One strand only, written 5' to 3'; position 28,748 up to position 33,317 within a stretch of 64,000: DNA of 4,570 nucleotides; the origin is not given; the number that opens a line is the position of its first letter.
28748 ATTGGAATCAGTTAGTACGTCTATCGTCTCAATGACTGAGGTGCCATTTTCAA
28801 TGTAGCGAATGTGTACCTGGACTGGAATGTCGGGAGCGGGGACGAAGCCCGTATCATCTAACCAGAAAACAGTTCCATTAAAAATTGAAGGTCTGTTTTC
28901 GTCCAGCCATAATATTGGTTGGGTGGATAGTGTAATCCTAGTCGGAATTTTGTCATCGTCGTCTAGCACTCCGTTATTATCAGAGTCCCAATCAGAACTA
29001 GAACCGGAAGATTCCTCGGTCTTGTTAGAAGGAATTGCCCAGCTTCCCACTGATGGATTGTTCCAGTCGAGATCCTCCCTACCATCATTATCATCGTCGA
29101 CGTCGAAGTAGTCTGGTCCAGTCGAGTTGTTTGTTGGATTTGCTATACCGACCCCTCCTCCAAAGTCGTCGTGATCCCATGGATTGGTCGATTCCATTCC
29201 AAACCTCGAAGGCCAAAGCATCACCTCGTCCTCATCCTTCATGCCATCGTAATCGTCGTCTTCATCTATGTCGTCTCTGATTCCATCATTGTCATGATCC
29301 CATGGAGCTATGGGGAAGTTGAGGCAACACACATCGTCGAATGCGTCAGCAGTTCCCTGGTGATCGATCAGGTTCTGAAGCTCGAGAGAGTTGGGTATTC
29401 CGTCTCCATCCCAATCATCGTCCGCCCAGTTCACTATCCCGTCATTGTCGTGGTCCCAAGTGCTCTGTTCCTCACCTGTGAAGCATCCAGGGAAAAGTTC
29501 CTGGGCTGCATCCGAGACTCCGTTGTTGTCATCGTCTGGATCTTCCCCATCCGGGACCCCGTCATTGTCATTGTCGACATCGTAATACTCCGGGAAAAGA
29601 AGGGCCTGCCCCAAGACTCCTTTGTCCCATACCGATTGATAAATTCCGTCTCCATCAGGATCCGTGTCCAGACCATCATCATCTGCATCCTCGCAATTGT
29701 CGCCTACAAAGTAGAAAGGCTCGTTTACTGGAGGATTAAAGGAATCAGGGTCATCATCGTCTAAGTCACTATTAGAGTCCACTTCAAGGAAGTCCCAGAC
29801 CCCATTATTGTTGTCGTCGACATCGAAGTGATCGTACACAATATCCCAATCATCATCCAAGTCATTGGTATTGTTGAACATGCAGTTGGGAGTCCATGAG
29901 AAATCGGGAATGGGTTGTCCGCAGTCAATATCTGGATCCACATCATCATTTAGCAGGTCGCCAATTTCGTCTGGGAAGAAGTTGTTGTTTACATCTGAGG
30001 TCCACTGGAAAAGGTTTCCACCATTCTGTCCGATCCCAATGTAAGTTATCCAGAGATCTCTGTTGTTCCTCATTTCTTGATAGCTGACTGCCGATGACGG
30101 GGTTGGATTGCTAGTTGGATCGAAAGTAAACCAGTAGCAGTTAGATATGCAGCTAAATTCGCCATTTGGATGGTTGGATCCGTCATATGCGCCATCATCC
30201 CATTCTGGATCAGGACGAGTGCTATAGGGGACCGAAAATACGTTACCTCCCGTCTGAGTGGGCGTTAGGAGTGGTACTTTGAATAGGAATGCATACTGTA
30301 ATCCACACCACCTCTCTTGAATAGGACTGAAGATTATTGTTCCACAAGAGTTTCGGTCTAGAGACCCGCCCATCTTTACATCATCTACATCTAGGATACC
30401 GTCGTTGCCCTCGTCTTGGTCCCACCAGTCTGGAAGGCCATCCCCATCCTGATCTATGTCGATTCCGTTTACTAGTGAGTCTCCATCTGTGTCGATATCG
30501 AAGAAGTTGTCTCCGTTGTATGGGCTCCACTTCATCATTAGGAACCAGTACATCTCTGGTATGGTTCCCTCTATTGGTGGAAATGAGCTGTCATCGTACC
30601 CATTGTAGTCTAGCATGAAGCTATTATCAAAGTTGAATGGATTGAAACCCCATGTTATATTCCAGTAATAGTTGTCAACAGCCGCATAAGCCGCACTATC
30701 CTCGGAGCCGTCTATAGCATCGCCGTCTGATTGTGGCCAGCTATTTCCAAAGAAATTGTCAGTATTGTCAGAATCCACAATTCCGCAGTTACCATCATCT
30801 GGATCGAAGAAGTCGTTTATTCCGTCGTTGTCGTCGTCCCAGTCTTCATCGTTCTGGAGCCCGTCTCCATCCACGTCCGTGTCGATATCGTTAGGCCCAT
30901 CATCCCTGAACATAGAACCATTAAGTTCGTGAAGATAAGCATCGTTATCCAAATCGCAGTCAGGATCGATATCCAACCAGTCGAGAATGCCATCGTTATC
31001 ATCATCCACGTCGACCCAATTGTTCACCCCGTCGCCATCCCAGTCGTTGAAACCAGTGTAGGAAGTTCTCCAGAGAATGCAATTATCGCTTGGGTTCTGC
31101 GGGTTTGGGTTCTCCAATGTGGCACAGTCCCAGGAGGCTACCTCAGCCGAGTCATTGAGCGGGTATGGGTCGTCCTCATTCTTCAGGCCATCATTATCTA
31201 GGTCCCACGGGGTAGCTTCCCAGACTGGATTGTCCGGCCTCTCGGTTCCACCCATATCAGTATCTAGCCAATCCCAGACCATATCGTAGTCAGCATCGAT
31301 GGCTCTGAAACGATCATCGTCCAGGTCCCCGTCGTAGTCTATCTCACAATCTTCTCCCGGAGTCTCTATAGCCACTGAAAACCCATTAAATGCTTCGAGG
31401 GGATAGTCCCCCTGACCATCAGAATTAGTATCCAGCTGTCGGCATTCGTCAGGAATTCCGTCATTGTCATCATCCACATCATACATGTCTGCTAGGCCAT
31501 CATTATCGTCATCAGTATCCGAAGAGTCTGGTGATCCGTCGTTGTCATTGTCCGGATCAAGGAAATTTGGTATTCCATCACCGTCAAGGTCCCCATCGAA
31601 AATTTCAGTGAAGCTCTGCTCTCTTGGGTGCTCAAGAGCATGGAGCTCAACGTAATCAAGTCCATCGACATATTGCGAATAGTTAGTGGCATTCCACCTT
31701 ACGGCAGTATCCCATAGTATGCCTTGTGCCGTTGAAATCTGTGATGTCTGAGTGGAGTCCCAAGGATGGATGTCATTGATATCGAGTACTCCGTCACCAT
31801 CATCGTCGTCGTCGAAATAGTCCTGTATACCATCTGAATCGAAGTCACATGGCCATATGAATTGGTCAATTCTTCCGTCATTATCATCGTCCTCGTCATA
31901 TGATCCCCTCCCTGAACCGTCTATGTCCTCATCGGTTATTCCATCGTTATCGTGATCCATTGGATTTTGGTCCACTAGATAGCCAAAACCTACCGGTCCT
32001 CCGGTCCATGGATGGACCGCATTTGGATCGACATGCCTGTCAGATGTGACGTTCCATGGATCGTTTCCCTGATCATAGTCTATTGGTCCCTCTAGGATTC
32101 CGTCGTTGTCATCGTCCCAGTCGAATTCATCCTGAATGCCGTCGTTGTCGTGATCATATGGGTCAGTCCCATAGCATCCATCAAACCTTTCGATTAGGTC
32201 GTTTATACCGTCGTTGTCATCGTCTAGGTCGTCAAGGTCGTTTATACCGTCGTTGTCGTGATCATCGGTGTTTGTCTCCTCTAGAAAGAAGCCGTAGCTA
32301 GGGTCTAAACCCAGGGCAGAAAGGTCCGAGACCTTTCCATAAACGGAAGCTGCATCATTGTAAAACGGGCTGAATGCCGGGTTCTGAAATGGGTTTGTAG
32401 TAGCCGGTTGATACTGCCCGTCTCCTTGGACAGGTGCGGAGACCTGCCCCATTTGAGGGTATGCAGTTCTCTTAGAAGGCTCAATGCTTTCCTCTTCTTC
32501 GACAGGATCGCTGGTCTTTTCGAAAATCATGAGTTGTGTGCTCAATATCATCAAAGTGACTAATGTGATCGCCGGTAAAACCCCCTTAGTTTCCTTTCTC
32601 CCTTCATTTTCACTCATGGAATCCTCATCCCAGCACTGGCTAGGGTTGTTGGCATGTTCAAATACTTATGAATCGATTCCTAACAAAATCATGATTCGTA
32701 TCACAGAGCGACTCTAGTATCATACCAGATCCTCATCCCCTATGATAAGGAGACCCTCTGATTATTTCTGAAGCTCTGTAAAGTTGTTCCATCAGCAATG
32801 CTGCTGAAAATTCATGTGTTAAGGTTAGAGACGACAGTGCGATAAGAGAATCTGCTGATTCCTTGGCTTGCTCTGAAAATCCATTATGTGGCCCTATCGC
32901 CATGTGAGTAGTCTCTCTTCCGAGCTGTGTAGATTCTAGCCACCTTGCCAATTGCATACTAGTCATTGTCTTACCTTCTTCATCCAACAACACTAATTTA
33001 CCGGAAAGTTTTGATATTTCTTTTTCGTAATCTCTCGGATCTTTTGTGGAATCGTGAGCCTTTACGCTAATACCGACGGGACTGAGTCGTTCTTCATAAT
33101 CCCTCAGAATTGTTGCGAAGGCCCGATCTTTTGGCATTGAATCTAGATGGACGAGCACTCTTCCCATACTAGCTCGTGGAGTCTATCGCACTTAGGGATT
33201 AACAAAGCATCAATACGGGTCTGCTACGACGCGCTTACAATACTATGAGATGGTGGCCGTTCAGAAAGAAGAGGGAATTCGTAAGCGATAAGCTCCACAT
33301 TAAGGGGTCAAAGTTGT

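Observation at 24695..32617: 2640-aa protein with at least 30 thrombospondin-type-3-like calcium-binding repeats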

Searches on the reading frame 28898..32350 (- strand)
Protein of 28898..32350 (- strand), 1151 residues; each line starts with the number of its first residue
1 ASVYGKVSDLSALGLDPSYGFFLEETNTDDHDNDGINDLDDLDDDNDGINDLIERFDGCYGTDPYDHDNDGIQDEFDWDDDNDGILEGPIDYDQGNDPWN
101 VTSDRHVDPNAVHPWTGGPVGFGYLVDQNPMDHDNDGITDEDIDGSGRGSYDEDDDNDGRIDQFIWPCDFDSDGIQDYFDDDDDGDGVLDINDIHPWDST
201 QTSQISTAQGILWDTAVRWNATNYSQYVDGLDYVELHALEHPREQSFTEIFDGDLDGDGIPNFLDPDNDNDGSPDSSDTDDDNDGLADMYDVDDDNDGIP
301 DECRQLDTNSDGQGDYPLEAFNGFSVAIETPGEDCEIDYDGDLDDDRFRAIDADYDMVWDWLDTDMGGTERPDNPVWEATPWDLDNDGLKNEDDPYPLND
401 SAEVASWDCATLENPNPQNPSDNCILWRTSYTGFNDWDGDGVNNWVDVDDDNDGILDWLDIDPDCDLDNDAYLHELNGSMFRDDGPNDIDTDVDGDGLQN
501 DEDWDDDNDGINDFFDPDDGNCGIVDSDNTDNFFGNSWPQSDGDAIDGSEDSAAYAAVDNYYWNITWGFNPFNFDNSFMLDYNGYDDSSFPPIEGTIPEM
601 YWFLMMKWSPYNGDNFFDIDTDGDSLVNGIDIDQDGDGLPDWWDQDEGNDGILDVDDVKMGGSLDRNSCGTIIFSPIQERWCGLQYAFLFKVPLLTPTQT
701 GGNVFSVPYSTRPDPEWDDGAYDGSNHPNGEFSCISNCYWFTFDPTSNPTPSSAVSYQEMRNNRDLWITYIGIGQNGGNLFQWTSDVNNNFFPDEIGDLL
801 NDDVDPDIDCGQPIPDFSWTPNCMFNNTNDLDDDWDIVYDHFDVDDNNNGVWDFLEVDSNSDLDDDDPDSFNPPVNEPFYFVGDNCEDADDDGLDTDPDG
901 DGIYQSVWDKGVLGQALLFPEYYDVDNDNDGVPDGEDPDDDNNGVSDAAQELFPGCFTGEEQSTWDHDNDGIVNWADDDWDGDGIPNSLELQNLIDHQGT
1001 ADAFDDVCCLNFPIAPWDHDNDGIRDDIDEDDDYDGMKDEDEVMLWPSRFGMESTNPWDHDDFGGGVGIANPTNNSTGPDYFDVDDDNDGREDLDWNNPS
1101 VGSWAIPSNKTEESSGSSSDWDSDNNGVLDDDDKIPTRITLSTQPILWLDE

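Call 26: search_solved_structures(query=A2, max_evalue=1, show_alignments=2)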
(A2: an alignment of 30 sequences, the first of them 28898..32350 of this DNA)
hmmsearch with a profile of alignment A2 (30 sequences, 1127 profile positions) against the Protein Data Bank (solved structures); distinct sequences matched with E-value up to 1: 7.
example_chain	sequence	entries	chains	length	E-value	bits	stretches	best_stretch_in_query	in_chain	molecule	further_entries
9n2d_D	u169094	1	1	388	0.0079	17.5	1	128-190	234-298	Bam M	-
4dw1_A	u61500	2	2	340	0.82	10.9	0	384-454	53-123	P2X purinoceptor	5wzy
8jv6_A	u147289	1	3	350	0.82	10.9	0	384-454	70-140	P2X purinoceptor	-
4dw0_A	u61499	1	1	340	0.82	10.9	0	384-454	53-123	P2X purinoceptor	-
8jv5_A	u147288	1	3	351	0.82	10.9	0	384-454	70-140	P2X purinoceptor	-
3i5d_A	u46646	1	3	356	0.84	10.8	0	384-454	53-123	P2X purinoceptor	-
3h9v_A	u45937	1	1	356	0.89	10.7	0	384-454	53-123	P2X purinoceptor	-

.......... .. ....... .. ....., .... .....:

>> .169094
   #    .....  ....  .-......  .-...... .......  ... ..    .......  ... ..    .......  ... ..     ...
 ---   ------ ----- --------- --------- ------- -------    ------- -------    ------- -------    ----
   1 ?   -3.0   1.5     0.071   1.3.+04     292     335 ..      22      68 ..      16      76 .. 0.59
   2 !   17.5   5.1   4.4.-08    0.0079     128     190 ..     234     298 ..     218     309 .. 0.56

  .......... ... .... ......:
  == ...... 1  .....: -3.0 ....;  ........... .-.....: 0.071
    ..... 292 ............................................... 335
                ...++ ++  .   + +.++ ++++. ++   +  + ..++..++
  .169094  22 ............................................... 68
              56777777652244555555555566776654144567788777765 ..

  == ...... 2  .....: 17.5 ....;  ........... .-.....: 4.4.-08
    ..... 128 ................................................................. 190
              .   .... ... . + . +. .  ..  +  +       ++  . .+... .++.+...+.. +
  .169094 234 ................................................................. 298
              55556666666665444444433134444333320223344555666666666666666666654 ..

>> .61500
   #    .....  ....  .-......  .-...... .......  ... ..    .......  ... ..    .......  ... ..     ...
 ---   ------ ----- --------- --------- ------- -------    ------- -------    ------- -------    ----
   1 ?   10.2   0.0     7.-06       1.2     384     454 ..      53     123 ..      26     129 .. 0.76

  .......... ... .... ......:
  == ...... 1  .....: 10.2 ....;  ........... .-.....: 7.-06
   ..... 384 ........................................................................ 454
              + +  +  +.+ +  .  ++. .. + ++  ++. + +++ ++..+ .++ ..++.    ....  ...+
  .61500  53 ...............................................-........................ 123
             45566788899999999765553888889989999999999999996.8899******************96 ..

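Call 58: predict_structure(alignment_id=A2)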
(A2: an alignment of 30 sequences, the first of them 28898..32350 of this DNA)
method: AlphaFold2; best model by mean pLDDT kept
length: 1151 residues; sequences in the alignment: 30
mean_pLDDT: 35.2   pTM: 0.26
mean pLDDT of the five models: 35.2, 34.9, 34.8, 34.3, 32.2
residues with pLDDT >= 90: 0; 70-90: 21; 50-70: 100; < 50: 1030
segments of 3 or more residues with pLDDT < 50: 1-110, 112-117, 122-172, 206-312, 314-385, 391-395, 412-415, 426-715, 762-765, 776-1151
pLDDT, mean of each block of 10 residues (from residue 1): 33 31 26 29 30 26 30 35 26 28 37 47 38 26 25 28 33 49 63 53 48 39 41 40 34 36 31 27 27 30 41 45 40 31 29 31 32 33 48 52 65 56 48 33 34 33 30 25 24 28 26 26 28 27 28 26 28 29 30 31 28 26 25 27 29 30 30 39 38 36 31 53 66 73 61 68 52 49 42 40 31 36 29 28 25 23 31 31 25 31 23 24 26 37 45 39 31 32 40 39 30 26 30 37 34 36 35 37 36 34 32 33 38 36 31 28
secondary structure, 60 per line:
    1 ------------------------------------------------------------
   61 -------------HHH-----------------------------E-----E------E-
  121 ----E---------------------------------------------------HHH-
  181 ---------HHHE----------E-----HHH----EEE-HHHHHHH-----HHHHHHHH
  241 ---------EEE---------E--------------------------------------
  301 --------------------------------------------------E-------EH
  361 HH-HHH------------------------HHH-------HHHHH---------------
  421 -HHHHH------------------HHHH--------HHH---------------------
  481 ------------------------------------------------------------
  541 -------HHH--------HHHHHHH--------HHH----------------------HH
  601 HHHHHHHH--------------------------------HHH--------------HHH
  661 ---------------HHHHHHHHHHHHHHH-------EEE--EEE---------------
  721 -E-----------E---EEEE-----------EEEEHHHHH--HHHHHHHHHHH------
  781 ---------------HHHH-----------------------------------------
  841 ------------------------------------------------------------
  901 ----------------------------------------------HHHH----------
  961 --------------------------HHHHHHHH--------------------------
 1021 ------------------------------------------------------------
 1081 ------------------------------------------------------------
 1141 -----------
elements in order (helices of 4 or more, strands of 3 or more residues): E217-219 H221-227 H233-240 E250-252 H401-405 H422-426 H445-448 H559-565 H599-608 H676-690 E698-700 E703-705 E738-741 E753-756 H757-761 H764-774 H796-799 H947-950 H987-994

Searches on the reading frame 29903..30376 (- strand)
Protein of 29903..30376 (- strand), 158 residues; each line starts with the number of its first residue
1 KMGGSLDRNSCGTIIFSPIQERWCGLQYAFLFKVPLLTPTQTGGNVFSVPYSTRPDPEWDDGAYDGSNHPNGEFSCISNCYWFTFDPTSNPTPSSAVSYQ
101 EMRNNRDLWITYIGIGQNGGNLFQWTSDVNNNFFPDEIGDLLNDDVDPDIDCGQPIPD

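Call 87: search_protein_families(library=pfam, alignment_id=A6, max_evalue=1)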
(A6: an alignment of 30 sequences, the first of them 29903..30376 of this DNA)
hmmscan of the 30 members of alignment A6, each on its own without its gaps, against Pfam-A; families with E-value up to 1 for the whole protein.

A. member 1, window:29903-30376:- (158 aa): 0 families

B. families by the number of members that match (of 30 scanned): 6 families
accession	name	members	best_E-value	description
PF14232.11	DUF4334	3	0.011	Domain of unknown function (DUF4334)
PF22942.1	DUF7025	3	0.11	Domain of unknown function (DUF7025)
PF07182.16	DUF1402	1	0.0048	Protein of unknown function (DUF1402)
PF18079.6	AglB_L1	1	0.038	Archaeal glycosylation protein B long peripheral domain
PF17963.7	Big_9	1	0.12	Bacterial Ig domain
PF23827.1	DUF7197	1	0.24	Family of unknown function (DUF7197)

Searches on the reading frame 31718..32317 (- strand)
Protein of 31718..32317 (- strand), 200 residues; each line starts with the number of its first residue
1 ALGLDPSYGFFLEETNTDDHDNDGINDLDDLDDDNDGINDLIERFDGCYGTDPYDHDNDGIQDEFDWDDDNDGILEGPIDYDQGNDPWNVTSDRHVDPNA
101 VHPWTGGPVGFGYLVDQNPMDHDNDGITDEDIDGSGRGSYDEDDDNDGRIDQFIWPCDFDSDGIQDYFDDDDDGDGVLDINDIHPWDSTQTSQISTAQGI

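Call 8: search_protein_families(library=pfam, proteins=[window:31718-32317:-], max_evalue=10)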
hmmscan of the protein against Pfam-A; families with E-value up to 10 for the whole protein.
seq(200 aa): 1 family
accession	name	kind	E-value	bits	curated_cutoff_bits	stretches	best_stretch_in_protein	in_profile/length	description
PF06878.16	Pkip-1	-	0.011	16.3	25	1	11-46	54-90/163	Pkip-1 protein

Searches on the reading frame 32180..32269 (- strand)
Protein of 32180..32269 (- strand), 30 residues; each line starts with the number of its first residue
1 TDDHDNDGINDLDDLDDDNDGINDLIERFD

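Call 53: search_solved_structures(query=A4, max_evalue=10, show_alignments=3)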
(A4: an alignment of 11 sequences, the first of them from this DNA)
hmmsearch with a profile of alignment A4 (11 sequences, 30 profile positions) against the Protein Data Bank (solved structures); distinct sequences matched with E-value up to 10: 29.
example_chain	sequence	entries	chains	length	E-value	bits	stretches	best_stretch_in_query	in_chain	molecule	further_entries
5wtl_A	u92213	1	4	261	6e-05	25.9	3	2-14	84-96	OmpA family protein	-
9n2d_D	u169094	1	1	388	0.0028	20.6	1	1-23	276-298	Bam M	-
3fby_A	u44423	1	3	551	0.0065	19.4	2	3-27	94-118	Cartilage oligomeric matrix protein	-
2rhp_A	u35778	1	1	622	0.0076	19.2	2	3-27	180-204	Thrombospondin-2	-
1yo8_A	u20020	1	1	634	0.0078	19.2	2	3-27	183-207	thrombospondin-2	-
7plp_A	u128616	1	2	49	0.096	15.7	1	3-16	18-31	Teneurin-4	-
25pv_A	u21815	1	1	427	0.21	14.6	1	15-28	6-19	Protective antigen PA-63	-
7o85_A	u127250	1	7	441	0.22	14.5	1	15-28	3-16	Protective antigen PA-63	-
3kwv_A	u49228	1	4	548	0.25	14.4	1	15-28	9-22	Protective antigen PA-63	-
3hvd_A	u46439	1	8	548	0.25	14.3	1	15-28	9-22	Protective antigen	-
1tzn_A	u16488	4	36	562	0.26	14.3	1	15-28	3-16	Protective antigen | Protective antigen PA-63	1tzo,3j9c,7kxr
6psn_A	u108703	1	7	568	0.26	14.3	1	15-28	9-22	Protective antigen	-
6uji_A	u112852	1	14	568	0.27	14.3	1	15-28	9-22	Protective antigen PA-63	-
1ux6_A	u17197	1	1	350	0.28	14.2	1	3-24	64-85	THROMBOSPONDIN-1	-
3tew_A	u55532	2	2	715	0.35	13.9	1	15-28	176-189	Protective antigen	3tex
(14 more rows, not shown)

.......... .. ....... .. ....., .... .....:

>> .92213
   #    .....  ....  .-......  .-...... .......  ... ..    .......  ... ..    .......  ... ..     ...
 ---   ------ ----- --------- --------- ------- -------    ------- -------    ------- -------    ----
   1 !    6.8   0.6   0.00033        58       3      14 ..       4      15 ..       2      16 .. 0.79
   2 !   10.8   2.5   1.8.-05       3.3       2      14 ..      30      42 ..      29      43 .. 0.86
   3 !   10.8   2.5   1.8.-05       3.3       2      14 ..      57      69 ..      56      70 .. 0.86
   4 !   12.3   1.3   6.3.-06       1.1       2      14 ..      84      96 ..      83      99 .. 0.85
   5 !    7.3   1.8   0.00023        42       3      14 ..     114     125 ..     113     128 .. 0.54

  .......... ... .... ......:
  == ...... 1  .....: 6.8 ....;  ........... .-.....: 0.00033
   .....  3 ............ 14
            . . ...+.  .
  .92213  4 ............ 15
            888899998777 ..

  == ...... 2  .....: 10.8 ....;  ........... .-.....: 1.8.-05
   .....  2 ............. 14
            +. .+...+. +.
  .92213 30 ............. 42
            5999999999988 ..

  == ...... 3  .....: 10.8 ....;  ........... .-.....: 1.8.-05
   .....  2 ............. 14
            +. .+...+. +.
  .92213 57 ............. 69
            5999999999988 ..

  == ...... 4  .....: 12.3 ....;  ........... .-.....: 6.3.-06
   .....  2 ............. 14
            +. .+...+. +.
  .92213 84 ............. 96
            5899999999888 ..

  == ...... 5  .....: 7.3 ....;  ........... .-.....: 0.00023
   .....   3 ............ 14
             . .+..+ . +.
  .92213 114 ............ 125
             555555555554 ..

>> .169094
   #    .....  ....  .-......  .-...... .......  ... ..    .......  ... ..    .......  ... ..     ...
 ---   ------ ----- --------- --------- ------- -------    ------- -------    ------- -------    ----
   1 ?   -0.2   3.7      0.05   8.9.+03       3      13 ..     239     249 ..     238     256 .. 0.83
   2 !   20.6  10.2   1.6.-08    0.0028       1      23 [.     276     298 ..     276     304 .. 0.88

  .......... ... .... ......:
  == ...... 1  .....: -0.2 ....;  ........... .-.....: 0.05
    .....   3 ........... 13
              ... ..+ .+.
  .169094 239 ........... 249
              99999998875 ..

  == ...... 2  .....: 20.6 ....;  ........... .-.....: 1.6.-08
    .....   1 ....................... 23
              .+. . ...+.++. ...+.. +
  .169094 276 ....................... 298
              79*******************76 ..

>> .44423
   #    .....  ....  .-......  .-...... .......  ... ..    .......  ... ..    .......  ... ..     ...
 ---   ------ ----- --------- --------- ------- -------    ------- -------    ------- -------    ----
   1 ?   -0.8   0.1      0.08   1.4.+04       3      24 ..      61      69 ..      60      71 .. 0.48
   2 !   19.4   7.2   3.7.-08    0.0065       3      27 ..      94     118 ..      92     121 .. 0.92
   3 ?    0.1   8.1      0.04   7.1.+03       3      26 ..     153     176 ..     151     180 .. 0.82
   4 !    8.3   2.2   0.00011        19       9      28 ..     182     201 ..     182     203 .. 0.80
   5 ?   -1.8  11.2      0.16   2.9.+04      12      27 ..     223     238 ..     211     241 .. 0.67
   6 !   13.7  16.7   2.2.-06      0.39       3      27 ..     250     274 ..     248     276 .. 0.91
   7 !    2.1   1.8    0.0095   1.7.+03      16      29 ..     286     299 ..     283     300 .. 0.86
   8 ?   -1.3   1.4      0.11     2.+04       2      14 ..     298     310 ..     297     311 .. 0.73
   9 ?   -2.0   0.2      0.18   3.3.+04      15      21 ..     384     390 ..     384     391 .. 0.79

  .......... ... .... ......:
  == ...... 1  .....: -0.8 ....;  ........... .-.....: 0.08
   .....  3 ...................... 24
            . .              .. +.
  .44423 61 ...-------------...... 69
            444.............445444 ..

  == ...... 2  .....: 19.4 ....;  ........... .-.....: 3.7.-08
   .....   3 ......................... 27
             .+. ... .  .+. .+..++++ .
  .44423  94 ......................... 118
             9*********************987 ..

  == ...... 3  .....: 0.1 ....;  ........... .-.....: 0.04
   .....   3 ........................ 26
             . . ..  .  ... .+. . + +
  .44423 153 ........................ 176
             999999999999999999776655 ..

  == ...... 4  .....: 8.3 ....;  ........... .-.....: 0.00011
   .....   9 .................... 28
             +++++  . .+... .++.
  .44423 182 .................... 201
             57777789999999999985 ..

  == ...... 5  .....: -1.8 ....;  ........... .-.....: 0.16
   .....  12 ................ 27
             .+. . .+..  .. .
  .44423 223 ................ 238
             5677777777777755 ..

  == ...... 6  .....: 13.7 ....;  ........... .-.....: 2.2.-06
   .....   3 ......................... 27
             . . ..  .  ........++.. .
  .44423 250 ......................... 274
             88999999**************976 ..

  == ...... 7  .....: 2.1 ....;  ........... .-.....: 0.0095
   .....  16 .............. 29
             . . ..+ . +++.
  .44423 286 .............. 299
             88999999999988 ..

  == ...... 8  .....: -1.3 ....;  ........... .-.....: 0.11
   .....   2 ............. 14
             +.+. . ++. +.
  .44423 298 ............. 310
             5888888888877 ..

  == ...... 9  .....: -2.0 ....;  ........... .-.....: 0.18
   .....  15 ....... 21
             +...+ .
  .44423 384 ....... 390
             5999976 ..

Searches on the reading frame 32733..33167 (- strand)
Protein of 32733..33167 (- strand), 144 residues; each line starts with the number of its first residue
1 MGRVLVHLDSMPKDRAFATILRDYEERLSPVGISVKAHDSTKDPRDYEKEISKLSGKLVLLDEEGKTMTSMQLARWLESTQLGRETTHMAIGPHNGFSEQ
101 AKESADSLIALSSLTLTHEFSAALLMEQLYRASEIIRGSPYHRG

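Call 11: search_protein_families(library=pfam, proteins=[window:32733-33167:-], max_evalue=0.01)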
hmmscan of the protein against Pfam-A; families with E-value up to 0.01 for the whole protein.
window:32733-33167:- (144 aa): 1 family
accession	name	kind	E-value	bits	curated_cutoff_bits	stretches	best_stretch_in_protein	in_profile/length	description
PF02590.22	SPOUT_MTase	-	6.5e-28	98.1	27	1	13-142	12-154/154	Predicted SPOUT methyltransferase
